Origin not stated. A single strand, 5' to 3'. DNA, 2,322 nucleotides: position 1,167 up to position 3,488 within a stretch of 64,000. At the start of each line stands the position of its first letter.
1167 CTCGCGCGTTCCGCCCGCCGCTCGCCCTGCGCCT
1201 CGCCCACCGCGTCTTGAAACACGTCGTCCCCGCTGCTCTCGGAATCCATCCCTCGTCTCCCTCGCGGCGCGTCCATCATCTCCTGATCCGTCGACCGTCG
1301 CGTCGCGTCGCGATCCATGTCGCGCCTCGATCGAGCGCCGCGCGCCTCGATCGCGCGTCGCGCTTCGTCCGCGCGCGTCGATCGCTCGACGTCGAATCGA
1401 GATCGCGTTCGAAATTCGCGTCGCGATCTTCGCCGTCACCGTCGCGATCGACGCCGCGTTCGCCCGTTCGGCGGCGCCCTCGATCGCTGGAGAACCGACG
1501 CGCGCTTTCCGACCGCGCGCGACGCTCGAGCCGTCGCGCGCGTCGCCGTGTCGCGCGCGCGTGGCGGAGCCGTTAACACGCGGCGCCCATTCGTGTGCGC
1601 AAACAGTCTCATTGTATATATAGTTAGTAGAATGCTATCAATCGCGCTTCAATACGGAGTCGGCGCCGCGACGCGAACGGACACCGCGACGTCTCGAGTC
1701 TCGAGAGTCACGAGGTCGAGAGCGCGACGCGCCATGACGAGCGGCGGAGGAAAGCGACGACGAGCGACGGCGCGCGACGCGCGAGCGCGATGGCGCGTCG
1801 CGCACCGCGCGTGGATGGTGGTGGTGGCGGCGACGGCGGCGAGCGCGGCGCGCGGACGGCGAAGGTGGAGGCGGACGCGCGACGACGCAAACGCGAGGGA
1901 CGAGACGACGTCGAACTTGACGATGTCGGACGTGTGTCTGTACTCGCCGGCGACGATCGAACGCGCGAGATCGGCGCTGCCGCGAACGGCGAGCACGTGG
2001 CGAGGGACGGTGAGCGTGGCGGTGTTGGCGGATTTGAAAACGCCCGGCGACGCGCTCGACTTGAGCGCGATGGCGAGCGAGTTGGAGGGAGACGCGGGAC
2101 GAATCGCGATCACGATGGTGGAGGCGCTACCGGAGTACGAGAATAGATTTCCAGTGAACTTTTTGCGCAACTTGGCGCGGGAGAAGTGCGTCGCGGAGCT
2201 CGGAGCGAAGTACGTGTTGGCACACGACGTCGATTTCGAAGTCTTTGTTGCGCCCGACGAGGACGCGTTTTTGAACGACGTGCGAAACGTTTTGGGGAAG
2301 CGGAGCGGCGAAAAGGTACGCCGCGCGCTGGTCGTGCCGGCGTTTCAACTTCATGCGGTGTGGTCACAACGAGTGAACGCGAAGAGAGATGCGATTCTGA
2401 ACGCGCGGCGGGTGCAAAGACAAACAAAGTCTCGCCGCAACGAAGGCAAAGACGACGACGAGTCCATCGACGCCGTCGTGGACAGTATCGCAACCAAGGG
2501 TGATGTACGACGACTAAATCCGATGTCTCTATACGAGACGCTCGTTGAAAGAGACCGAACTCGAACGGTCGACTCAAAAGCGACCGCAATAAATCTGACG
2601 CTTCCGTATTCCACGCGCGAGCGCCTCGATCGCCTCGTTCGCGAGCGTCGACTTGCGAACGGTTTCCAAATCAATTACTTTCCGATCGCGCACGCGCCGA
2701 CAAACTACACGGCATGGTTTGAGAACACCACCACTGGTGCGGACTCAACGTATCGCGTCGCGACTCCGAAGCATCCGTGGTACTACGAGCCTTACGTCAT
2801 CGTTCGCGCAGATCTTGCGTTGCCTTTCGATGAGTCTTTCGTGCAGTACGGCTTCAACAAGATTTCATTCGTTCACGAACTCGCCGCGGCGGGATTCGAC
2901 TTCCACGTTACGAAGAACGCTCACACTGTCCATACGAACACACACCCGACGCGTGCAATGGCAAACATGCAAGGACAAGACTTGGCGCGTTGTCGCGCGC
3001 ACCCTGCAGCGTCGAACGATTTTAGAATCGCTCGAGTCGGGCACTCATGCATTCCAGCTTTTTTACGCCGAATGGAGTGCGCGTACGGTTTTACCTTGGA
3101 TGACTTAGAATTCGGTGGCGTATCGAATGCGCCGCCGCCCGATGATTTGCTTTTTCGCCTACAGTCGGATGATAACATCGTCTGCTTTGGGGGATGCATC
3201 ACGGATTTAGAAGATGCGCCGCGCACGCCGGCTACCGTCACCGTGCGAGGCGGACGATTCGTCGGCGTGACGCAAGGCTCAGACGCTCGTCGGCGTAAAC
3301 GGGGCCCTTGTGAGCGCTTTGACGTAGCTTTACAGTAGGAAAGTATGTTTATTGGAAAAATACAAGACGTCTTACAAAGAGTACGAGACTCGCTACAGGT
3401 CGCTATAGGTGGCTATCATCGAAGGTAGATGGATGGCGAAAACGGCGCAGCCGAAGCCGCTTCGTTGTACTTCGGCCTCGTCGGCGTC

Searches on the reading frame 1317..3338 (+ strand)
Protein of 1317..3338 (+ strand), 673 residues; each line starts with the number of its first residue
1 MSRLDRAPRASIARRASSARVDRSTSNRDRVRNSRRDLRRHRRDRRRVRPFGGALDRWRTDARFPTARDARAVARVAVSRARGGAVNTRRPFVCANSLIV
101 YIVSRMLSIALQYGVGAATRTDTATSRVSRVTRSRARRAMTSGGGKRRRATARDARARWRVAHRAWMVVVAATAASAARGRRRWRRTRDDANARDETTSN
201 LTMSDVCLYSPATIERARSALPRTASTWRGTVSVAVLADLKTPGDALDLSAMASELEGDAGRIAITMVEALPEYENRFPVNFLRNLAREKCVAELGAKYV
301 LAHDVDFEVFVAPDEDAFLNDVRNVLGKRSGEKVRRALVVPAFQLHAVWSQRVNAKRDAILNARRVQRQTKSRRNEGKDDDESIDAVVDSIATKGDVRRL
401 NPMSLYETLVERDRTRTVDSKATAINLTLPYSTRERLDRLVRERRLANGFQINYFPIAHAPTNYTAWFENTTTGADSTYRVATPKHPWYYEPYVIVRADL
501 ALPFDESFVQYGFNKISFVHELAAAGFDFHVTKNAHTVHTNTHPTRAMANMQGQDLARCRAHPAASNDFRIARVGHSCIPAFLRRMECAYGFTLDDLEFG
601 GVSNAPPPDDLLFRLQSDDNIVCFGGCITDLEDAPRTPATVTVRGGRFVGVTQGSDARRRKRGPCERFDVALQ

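Call 62: search_protein_families(library=pfam, proteins=[window:1317-3338:+], max_evalue=0.001)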
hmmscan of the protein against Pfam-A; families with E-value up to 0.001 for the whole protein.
window:1317-3338:+ (673 aa): 1 family
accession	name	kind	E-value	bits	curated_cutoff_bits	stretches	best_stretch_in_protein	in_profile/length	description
PF13896.12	Glyco_transf_49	-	4.1e-29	102.4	27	2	433-549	186-308/329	Glycosyl-transferase for dystroglycan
